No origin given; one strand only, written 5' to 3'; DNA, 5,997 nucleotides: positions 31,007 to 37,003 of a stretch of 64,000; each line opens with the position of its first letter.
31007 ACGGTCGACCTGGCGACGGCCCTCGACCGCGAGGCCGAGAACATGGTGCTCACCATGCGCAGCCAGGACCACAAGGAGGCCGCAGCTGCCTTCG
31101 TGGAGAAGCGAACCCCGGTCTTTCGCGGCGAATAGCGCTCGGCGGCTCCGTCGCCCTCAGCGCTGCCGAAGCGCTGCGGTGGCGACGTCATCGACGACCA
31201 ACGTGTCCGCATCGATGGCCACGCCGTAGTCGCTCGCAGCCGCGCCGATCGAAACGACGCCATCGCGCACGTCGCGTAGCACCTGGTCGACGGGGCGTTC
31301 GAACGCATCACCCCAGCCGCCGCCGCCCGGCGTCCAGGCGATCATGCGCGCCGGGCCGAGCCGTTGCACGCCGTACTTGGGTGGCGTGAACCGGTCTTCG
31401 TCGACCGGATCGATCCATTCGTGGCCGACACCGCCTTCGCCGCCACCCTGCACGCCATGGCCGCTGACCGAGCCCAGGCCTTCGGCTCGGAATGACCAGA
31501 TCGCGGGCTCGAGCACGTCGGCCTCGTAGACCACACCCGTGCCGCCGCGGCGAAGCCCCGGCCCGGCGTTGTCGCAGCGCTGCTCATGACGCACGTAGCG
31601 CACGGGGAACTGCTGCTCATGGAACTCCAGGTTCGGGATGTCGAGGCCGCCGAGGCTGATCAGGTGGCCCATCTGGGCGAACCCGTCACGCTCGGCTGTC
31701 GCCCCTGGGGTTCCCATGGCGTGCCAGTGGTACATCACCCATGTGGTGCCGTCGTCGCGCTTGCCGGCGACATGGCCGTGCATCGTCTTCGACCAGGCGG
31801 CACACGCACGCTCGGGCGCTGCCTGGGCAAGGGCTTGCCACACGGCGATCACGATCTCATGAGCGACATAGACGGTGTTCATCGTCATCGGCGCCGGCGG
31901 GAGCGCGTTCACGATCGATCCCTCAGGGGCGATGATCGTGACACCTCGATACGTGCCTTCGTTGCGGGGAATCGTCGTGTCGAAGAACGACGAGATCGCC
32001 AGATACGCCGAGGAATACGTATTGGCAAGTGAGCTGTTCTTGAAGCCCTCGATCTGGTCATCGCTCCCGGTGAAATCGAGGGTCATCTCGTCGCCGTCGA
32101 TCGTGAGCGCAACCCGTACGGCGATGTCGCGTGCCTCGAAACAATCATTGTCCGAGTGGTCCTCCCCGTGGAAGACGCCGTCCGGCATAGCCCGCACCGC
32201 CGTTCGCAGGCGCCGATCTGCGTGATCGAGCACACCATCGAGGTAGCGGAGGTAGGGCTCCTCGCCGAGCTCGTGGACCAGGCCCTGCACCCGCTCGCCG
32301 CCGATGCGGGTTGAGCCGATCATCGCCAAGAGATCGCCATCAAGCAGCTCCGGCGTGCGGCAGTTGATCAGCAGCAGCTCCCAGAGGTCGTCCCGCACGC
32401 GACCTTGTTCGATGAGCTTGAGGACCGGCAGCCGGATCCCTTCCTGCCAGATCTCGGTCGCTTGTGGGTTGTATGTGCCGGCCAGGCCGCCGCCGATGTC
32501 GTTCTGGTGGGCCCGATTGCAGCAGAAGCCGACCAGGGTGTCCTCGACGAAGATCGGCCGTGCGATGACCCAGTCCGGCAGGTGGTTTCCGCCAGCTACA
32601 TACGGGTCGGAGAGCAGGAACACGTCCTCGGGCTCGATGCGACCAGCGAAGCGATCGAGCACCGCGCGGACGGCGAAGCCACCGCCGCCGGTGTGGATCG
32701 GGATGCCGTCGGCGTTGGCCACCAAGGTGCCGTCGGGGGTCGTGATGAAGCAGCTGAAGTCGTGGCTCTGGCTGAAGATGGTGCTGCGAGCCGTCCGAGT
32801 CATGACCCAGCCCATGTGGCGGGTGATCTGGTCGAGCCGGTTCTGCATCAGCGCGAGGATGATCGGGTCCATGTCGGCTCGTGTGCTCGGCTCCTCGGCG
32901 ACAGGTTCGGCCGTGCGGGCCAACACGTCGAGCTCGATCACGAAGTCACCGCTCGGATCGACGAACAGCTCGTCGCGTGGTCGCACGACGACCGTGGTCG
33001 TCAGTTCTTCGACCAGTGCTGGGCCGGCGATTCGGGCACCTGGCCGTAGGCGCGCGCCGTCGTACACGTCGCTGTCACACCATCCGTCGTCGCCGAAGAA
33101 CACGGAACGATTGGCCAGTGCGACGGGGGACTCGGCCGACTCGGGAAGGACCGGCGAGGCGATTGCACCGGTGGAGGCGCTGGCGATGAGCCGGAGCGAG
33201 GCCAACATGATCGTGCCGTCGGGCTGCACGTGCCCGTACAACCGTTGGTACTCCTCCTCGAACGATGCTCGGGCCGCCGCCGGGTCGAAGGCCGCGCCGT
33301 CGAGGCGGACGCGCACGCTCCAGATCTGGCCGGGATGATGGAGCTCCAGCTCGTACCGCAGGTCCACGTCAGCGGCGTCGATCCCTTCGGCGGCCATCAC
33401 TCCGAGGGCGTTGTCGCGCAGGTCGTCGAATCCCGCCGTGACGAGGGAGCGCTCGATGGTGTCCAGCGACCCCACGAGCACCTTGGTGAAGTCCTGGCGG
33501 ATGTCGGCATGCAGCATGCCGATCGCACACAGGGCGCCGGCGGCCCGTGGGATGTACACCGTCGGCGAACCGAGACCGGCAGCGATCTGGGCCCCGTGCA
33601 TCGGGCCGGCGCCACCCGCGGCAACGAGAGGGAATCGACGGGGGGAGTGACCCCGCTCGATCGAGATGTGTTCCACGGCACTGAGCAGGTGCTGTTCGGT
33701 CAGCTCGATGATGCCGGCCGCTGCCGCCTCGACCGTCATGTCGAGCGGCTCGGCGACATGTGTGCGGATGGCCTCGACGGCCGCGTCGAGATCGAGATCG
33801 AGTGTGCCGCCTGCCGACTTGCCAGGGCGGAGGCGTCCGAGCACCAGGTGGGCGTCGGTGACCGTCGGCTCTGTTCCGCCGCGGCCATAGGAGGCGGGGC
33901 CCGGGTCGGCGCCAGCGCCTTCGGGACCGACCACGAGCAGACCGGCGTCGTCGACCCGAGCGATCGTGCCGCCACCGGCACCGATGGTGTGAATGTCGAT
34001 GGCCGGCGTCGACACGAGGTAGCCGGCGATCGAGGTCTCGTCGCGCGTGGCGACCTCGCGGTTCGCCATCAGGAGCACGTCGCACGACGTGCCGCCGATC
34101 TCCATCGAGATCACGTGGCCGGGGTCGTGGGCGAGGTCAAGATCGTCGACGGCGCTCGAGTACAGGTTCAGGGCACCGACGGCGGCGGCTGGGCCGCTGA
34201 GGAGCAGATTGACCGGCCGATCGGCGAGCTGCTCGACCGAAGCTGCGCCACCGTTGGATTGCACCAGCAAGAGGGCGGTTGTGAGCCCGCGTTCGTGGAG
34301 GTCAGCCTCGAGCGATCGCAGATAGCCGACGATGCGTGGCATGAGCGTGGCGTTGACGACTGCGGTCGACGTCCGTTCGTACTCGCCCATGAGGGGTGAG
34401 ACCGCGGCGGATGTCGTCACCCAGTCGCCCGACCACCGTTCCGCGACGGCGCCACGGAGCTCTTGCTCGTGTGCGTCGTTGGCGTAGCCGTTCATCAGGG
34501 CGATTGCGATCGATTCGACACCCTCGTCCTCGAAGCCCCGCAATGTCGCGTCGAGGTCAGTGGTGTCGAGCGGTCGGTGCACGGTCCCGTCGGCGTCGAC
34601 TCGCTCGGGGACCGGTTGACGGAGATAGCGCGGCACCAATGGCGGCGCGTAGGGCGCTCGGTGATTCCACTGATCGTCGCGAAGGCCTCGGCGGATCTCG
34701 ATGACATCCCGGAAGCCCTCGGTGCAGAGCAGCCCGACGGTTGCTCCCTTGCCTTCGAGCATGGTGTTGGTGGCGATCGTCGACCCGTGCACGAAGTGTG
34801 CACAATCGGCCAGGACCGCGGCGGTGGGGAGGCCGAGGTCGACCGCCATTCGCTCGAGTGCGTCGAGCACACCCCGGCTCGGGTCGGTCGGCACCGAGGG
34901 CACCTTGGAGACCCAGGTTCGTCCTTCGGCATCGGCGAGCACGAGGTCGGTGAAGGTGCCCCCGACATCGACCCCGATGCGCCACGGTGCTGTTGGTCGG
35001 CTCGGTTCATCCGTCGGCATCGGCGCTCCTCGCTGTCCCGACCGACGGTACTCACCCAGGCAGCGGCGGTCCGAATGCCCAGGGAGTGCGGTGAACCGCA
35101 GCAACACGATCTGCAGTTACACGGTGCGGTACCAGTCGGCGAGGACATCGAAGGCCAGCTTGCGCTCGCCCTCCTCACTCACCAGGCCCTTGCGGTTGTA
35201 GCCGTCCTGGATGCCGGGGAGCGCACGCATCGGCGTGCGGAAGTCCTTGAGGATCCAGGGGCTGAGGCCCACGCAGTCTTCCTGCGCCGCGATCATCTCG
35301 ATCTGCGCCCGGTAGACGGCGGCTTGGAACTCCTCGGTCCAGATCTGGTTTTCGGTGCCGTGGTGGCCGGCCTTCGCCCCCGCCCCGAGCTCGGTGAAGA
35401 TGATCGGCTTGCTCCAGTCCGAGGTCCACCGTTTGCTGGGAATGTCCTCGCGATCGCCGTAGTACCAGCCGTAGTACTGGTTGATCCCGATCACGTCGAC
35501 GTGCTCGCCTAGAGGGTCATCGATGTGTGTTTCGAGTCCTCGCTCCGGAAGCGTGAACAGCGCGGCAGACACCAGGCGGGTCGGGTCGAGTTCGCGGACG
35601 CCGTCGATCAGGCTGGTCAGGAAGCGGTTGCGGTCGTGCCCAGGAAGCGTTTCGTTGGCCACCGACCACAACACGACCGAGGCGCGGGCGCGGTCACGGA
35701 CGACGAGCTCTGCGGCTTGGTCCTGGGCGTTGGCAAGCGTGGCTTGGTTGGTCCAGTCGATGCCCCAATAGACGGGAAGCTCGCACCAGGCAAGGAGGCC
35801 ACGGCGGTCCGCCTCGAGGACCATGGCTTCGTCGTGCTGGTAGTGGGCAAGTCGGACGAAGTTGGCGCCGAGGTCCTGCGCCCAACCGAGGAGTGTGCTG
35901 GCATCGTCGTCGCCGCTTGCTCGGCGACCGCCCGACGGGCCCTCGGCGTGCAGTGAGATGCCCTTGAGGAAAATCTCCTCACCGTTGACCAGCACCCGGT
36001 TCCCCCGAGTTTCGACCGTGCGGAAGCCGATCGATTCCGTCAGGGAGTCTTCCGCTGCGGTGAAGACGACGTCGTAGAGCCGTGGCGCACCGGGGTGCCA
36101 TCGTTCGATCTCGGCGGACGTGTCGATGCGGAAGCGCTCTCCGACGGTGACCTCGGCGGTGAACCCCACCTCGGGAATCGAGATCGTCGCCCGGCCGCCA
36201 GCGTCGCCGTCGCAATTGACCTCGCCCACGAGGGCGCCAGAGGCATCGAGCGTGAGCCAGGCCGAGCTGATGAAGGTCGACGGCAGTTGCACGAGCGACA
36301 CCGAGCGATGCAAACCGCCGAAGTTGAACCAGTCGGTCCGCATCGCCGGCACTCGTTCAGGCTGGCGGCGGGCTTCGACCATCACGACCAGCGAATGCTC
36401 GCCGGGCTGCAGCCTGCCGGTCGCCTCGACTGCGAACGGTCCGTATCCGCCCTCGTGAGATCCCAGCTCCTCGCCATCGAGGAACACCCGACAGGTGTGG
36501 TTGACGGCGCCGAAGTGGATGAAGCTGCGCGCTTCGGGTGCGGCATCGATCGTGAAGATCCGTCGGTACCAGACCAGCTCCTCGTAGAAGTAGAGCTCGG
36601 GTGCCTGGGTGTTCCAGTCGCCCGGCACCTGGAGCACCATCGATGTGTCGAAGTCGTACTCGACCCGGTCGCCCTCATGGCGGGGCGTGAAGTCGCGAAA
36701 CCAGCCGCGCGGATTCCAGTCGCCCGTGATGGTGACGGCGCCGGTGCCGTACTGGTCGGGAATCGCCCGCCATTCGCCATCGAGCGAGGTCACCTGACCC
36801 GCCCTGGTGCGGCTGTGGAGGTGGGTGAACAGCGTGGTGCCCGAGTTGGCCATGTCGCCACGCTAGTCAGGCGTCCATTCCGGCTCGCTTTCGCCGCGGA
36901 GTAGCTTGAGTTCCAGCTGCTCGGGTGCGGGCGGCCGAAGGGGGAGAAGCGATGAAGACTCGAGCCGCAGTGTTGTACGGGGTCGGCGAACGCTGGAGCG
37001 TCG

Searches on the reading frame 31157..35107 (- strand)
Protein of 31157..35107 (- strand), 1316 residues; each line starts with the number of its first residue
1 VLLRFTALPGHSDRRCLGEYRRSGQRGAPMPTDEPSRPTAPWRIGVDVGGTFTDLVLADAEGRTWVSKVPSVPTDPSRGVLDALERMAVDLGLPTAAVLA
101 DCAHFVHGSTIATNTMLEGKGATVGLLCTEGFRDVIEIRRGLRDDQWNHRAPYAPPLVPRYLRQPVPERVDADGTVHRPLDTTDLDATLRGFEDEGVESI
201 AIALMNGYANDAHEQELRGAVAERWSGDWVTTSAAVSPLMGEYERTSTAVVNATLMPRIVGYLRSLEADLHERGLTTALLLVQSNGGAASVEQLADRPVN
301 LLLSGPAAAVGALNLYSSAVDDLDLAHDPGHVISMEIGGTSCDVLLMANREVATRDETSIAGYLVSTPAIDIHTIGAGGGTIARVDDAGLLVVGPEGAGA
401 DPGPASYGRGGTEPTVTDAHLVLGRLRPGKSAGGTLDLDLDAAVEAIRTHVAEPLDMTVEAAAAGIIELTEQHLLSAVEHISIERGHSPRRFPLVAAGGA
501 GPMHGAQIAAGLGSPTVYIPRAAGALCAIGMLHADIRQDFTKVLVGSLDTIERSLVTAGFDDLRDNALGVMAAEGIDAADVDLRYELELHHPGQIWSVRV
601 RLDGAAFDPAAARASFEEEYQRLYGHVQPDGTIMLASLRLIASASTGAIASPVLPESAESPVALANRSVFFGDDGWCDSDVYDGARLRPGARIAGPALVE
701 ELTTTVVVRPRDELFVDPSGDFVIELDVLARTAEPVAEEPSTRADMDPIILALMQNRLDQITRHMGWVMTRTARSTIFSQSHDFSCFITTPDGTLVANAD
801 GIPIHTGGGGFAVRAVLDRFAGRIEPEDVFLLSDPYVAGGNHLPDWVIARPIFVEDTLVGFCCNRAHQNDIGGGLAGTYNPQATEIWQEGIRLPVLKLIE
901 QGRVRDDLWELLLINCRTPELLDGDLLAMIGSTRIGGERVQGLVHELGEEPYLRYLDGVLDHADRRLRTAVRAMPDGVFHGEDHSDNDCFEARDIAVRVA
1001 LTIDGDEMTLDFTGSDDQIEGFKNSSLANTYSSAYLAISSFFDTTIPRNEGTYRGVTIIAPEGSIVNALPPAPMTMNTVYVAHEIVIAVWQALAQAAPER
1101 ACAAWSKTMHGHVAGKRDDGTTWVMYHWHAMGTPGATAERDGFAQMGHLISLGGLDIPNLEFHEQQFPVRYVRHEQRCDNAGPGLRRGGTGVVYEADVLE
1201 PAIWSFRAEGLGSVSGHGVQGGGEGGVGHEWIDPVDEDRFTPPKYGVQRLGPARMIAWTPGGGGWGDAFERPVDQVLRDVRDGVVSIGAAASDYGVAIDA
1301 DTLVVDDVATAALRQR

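Call 23: search_protein_families(library=pfam, proteins=[window:31157-35107:-], max_evalue=0.001)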
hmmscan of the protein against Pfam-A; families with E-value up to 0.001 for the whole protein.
window:31157-35107:- (1316 aa): 4 families
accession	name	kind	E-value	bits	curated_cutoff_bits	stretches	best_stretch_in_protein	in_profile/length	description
PF02538.19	Hydantoinase_B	-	1.8e-145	485.8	26.8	1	747-1267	1-518/519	Hydantoinase B/oxoprolinase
PF01968.24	Hydantoinase_A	-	6e-80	269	22.9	1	245-539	1-290/291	Hydantoinase/oxoprolinase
PF05378.19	Hydant_A_N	-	3.6e-43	147.8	25.2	1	43-220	1-171/176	Hydantoinase/oxoprolinase N-terminal region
PF19278.4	Hydant_A_C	-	5.4e-14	52.5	21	1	556-717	14-183/193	Hydantoinase/oxoprolinase C-terminal domain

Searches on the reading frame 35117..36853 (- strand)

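Call 22: search_protein_families(library=pfam, proteins=[window:35117-36853:-], max_evalue=0.001)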
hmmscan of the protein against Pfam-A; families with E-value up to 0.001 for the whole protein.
window:35117-36853:- (578 aa): 4 families
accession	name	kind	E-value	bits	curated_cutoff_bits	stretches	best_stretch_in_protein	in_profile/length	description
PF02836.23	Glyco_hydro_2_C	-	7.4e-22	78.3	21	1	280-540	1-267/302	Glycosyl hydrolases family 2, TIM barrel domain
PF02837.24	Glyco_hydro_2_N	-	2.4e-15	57.3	28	1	23-191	3-169/169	Glycosyl hydrolases family 2, sugar binding domain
PF22666.2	Glyco_hydro_2_N2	-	6.3e-05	23.5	27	1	91-163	47-121/167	Glycosyl hydrolase 2 galactose-binding domain-like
PF00703.27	Glyco_hydro_2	-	0.00042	21.5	23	0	239-278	53-109/109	Glycosyl hydrolases family 2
